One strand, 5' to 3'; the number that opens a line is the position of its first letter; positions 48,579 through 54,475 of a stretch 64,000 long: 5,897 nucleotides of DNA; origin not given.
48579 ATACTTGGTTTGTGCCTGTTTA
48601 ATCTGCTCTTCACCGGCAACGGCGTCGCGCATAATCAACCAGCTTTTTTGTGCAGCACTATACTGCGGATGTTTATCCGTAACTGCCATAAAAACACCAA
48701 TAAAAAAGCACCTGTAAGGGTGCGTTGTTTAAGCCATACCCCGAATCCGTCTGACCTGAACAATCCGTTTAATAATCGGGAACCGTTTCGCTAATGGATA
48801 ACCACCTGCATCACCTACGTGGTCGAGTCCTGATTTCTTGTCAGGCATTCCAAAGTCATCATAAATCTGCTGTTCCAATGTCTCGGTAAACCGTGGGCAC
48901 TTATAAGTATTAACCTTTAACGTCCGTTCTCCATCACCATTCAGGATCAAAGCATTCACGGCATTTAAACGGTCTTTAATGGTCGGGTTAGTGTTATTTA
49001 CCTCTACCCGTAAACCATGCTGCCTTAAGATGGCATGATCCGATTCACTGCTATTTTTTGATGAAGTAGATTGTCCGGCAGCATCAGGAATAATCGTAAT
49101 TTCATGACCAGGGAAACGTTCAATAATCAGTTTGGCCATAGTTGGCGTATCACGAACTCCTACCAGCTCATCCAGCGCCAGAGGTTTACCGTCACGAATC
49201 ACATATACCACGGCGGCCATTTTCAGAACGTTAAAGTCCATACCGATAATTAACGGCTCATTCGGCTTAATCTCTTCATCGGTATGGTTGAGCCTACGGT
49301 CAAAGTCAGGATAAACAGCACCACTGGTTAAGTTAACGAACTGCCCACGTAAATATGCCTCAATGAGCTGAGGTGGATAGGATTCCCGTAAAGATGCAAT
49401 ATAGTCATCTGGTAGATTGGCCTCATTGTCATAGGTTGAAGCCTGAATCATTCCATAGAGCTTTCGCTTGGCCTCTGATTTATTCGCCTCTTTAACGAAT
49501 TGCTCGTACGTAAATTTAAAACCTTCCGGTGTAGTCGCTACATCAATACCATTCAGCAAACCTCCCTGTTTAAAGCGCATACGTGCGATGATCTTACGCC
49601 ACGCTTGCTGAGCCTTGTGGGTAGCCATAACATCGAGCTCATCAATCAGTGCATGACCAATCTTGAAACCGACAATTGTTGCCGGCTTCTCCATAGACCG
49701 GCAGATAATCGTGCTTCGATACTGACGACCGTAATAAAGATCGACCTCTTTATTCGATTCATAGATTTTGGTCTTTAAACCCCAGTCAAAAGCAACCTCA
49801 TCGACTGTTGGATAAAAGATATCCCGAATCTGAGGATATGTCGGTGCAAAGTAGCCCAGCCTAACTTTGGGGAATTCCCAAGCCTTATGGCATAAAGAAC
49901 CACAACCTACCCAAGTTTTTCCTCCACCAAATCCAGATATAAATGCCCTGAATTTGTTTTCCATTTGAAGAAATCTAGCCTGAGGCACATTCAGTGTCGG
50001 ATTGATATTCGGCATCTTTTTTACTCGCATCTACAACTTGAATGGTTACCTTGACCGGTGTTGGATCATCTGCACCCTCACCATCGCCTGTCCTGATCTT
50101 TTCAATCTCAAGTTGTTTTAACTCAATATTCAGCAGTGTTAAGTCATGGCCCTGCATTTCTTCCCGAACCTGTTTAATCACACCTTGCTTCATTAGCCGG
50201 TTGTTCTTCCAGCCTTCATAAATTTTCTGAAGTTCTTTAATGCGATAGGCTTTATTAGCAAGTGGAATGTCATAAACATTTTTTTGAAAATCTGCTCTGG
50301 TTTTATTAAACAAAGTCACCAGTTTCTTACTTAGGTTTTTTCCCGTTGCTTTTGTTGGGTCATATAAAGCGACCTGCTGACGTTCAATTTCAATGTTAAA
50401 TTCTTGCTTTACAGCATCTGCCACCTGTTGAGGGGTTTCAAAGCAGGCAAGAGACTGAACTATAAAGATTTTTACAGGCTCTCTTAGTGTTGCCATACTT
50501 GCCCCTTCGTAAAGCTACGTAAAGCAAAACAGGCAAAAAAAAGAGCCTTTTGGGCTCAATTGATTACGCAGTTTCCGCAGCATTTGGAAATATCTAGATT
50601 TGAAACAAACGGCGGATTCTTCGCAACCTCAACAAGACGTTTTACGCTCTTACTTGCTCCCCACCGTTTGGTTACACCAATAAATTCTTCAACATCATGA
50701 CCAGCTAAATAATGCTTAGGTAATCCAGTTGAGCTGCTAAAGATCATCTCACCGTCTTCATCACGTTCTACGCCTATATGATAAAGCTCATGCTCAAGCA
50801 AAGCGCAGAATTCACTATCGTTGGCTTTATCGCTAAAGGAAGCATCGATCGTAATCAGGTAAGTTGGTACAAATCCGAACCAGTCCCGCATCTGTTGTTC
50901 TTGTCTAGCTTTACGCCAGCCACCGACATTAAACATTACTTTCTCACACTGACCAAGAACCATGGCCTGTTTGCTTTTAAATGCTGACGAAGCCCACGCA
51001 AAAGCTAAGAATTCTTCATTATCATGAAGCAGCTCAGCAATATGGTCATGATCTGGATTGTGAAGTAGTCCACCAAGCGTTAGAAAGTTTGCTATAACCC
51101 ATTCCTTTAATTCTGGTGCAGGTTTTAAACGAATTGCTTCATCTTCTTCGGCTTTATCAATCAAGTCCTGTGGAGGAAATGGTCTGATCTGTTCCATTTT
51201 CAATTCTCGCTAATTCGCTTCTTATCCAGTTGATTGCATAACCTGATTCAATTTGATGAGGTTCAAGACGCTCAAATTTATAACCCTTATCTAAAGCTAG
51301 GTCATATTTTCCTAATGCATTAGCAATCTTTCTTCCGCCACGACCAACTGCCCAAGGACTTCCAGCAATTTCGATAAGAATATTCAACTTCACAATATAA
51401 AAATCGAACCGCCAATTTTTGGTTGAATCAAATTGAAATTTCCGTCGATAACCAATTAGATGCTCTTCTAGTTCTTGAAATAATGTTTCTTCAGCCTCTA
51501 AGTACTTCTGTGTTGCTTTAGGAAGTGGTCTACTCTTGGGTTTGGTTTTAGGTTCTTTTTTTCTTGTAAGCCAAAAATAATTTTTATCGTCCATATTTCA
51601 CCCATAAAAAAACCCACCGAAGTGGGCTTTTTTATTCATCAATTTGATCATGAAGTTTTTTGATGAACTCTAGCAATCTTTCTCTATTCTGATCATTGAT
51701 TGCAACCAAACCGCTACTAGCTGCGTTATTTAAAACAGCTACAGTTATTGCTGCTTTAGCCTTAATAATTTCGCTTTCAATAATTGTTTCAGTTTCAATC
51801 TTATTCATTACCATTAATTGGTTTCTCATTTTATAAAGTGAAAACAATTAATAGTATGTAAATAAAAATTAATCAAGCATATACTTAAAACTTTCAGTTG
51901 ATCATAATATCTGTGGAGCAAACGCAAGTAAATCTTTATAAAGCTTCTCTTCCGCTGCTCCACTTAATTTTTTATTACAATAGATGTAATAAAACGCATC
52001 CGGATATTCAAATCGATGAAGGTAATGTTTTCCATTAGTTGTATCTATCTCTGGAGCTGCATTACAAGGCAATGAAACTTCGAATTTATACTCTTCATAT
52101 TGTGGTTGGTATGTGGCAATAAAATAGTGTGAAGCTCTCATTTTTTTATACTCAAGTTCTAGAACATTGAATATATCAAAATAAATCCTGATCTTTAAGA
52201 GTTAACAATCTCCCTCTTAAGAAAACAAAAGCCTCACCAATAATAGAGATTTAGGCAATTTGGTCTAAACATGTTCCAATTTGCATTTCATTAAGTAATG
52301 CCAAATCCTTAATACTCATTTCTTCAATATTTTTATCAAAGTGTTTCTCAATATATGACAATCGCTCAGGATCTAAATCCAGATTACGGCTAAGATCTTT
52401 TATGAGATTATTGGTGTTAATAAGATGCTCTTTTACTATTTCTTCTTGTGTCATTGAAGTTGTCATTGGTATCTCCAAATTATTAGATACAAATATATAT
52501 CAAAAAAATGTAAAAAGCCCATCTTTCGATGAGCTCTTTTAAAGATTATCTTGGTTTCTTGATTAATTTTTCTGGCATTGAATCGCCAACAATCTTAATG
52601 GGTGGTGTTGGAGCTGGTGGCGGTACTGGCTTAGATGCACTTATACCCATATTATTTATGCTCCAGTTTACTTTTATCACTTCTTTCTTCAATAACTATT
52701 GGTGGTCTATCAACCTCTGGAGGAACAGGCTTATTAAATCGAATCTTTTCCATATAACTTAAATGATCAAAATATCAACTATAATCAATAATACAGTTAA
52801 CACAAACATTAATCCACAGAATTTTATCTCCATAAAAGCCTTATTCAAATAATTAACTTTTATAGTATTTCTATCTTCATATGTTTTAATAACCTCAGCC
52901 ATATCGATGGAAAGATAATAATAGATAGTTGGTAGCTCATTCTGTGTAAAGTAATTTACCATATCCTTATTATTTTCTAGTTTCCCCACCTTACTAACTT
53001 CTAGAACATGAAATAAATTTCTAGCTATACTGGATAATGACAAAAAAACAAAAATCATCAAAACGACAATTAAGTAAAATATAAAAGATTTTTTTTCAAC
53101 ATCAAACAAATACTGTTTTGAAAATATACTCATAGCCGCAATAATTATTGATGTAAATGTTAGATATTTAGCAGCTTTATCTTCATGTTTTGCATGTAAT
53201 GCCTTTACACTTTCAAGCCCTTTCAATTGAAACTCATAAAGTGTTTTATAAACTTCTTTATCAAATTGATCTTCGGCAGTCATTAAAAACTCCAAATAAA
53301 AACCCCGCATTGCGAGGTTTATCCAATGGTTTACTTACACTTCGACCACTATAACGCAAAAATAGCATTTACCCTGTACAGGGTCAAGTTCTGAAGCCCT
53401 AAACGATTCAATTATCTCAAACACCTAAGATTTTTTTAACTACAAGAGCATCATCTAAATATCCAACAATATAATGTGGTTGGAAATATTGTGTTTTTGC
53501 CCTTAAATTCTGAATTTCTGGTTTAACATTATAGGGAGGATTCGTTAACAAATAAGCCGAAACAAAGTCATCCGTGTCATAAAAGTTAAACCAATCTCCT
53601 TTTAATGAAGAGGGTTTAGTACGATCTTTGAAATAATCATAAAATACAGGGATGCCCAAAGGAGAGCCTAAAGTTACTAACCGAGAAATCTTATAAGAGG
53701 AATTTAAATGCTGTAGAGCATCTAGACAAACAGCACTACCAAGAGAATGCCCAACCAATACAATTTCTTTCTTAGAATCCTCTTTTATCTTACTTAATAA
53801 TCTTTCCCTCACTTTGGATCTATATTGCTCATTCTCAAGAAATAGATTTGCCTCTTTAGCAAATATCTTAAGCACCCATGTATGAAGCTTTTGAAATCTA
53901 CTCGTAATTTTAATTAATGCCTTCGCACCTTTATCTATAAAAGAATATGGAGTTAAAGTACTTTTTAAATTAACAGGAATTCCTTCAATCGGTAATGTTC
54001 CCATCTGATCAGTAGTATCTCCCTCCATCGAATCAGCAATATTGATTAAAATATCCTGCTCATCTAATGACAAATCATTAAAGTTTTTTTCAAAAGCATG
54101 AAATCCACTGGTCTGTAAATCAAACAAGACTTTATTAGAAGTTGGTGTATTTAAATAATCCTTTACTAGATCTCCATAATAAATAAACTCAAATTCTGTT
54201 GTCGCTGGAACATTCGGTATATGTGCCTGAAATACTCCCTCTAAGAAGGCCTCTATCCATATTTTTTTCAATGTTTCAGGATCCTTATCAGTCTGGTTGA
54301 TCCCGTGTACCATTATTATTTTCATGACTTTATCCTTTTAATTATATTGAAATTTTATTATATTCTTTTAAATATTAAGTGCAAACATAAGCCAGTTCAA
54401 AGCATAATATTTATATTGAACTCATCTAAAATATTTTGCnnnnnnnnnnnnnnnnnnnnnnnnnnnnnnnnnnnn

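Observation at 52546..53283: Membrane protein followed by two tandem micro-peptides sharing KPVPP-x4-PPIxI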

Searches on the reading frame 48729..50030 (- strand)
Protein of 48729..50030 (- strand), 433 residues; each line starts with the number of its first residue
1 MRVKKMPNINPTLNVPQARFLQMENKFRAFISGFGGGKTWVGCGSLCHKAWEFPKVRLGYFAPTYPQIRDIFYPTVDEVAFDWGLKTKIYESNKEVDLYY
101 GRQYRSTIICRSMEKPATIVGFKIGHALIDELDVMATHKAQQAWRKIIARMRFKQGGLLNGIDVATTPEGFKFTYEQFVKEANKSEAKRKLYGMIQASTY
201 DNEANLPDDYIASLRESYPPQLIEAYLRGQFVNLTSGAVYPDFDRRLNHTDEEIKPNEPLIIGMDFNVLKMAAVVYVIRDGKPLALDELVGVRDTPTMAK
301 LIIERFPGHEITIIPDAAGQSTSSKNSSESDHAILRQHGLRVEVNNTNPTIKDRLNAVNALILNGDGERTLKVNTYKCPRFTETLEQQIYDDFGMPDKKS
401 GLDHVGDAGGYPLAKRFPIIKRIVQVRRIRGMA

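Call 7: search_protein_families(library=phrogs, proteins=[window:48729-50030:-], max_evalue=0.01)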
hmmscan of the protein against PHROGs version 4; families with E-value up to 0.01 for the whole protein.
window:48729-50030:- (433 aa): 5 families
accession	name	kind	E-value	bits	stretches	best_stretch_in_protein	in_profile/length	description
phrog_38319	-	unknown function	3.8e-166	552.2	1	9-276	2-269/271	-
phrog_2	-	head and packaging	5.7e-60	204.9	1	6-423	260-600/807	terminase large subunit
phrog_10250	-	head and packaging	2.5e-47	162.5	1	215-428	2-227/228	terminase large subunit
phrog_979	-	head and packaging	1.1e-05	25.4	0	170-231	344-406/642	terminase large subunit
phrog_675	-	head and packaging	0.00042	19.7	1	37-143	67-173/576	terminase large subunit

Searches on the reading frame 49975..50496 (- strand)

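Call 7: search_protein_families(library=phrogs, proteins=[window:49975-50496:-], max_evalue=0.01)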
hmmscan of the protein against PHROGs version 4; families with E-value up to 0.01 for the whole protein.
window:49975-50496:- (173 aa): 3 families
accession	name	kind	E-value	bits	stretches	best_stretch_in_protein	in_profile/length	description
phrog_546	-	unknown function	2.6e-63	213.8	1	1-172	1-159/162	-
phrog_35993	-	unknown function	1.5e-20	74.4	1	1-89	1-90/100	-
phrog_18741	-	unknown function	0.0043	18.4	1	72-116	3-49/100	-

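Call 96: search_protein_families(library=pfam, proteins=[window:49975-50496:-], max_evalue=0.01)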
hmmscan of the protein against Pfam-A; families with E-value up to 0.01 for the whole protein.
window:49975-50496:- (173 aa): 2 families
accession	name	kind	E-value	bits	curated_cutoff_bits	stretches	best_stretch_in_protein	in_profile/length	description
PF10045.14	DUF2280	-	3.3e-40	136.8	24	1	1-101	1-101/103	Uncharacterized conserved protein (DUF2280)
PF03948.19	Ribosomal_L9_C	-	0.00035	21.4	23.2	1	21-53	33-65/86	Ribosomal protein L9, C-terminal domain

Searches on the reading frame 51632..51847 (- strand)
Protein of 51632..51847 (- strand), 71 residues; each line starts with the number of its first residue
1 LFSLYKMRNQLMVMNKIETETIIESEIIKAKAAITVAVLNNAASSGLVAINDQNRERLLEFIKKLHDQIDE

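Call 7: search_protein_families(library=phrogs, proteins=[window:51632-51847:-], max_evalue=0.01)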
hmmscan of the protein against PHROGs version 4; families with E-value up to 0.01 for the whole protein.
window:51632-51847:- (71 aa): 1 family
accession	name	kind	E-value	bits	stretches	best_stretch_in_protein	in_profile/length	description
phrog_14102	-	unknown function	5e-27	94.8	1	12-71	1-61/61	-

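Call 96: search_protein_families(library=pfam, proteins=[window:51632-51847:-], max_evalue=0.01)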
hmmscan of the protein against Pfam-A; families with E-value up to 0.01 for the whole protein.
window:51632-51847:- (71 aa): 0 families

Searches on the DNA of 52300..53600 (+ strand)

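Call 8: search_dna_similar(query=window:52400-53400:+, collection=phages, mode=distant, max_rows=30)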
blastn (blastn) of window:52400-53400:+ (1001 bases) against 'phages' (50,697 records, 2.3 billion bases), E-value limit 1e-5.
No match.

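Call 84: search_rna_families(source=window, start=52300, end=53600, threshold=evalue, max_evalue=1)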
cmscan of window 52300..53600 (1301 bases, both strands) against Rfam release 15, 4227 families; matches with E-value up to 1: 2.
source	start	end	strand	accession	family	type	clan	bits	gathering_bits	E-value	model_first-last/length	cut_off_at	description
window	52504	52609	-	RF02053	STnc430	Gene; sRNA;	-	22.7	47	0.72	1-162/162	no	Enterobacterial sRNA STnc430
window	52679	52720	-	RF00032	Histone3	Cis-reg;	-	15.3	34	0.9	1-46/46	no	Histone 3' UTR stem-loop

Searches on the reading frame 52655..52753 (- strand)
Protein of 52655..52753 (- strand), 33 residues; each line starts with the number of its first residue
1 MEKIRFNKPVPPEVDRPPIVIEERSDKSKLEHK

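Call 95: list_cluster_members(proteins=[window:52655-52753:-, window:52549-52650:-, L011:4531-4626:+, L011:4626-4724:+])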
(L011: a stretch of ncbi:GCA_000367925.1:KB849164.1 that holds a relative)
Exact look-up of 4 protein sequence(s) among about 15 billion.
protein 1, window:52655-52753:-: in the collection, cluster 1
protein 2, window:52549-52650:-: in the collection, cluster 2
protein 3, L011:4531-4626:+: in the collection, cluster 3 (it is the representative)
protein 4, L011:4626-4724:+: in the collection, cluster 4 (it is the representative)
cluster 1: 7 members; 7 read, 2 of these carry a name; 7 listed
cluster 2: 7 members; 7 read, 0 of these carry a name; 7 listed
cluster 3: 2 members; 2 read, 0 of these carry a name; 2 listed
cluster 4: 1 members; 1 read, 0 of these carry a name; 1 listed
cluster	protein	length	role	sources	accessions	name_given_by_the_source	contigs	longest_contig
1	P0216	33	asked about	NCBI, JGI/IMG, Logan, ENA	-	-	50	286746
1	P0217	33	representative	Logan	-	-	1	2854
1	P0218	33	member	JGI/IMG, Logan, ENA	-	hypothetical protein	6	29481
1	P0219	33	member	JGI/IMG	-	hypothetical protein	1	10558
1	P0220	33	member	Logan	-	-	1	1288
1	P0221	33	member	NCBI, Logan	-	-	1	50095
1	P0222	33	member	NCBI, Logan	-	-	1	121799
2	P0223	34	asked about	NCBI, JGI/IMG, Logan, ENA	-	-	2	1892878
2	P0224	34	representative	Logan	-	-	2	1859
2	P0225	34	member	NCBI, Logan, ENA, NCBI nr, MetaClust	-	-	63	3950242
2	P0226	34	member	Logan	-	-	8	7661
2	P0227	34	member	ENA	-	-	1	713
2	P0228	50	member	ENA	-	-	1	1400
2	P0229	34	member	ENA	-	-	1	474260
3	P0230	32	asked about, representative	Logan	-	-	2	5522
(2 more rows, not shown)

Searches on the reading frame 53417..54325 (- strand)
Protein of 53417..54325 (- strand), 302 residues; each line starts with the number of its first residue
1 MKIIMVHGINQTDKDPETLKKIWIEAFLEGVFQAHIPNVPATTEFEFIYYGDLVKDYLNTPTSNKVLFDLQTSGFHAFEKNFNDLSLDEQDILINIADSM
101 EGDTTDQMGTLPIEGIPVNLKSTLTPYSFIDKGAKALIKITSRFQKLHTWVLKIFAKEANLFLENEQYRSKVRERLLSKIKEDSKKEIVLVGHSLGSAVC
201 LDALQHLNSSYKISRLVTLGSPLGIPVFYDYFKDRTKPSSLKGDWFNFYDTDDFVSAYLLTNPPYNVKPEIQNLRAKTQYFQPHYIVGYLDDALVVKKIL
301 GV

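Call 6: search_protein_families(library=pfam, proteins=[window:53417-54325:-], max_evalue=0.01)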
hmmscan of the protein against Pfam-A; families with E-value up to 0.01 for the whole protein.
window:53417-54325:- (302 aa): 11 families
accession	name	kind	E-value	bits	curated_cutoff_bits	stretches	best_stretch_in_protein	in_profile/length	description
PF01764.32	Lipase_3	-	1.2e-06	28.9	22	1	132-256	16-133/140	Lipase (class 3)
PF07819.20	PGAP1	-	8.1e-06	26.2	24.3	1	163-228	66-134/233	PGAP1-like alpha/beta domain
PF02450.21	LCAT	-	0.00017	21.4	21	1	164-223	100-162/392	Lecithin:cholesterol acyltransferase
PF00561.26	Abhydrolase_1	-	0.0003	21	25.8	1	185-255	68-133/245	alpha/beta hydrolase fold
PF06259.18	Abhydrolase_8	-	0.00083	19.5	20.5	1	175-222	96-143/178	Alpha/beta hydrolase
PF12697.13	Abhydrolase_6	-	0.0018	19.5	26.3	1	176-246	57-121/217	Alpha/beta hydrolase family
PF02089.21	Palm_thioest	-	0.002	18.3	26.8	1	174-229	60-117/254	Palmitoyl protein thioesterase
PF05277.18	DUF726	-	0.0025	17.3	22.6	1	181-260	214-292/343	Protein of unknown function (DUF726)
PF05990.18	DUF900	-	0.0029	17.5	20.5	1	168-209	75-117/232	Alpha/beta hydrolase of unknown function (DUF900)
PF05057.20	DUF676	-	0.0035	17.3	20.3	0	171-217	61-119/217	Putative serine esterase (DUF676)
PF10230.15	LIDHydrolase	-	0.0078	16.4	27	0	172-219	72-116/262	Lipid-droplet associated hydrolase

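Call 7: search_protein_families(library=phrogs, proteins=[window:53417-54325:-], max_evalue=0.01)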
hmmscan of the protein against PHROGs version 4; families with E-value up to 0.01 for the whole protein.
window:53417-54325:- (302 aa): 0 families

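Call 15: search_protein_families(library=padloc, proteins=[window:53417-54325:-], max_evalue=0.01)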
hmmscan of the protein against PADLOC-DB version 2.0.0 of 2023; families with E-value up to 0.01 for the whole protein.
window:53417-54325:- (302 aa): 1 family
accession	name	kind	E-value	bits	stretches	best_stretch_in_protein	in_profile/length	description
PDLC01987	CARF_m5--CARF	-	0.0028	15.7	0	168-216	135-184/195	-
